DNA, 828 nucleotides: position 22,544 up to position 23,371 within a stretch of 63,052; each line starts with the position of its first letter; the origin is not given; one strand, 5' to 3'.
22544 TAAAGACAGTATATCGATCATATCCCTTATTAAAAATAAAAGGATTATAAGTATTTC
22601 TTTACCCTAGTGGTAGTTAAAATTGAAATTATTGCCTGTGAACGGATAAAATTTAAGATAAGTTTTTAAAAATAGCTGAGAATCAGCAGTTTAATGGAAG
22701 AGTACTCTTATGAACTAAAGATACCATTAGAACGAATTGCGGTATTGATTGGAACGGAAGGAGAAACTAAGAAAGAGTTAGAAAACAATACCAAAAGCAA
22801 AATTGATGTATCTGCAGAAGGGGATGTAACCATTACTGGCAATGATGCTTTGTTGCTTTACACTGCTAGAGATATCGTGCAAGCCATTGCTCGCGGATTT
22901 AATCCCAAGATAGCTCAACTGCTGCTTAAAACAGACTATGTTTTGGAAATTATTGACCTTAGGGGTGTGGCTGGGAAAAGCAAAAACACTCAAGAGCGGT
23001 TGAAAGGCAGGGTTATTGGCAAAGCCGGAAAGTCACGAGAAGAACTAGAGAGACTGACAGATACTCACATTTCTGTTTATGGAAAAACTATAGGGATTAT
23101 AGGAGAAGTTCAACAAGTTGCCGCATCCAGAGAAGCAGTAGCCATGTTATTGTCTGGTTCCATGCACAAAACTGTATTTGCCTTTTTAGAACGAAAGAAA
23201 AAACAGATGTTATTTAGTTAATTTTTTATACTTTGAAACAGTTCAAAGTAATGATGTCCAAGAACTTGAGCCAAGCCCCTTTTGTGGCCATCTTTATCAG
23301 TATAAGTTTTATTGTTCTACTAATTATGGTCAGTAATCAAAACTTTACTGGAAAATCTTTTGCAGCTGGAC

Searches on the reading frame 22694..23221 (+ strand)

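Call 40: search_protein_families(library=pfam, proteins=[window:22694-23221:+], max_evalue=0.001)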
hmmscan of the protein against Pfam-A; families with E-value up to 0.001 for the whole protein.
window:22694-23221:+ (175 aa): 4 families
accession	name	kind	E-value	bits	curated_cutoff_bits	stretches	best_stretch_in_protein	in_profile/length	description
PF00013.35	KH_1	-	8.6e-14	51.5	21.5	2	6-52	2-54/66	KH domain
PF21800.4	KH_KRR1_2nd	-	9.5e-12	45.2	27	1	84-152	3-70/91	KRR1 small subunit processome component, second KH domain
PF22891.2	KH_PNO1_2nd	-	6.5e-09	36.2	27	1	85-165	6-83/90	Eukaryotic type KH-domain (KH-domain type I) (327.11.2)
PF22675.2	KH-I_KHDC4-BBP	-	0.0003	21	30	0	16-47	9-40/76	KHDC4/BBP-like, KH-domain type I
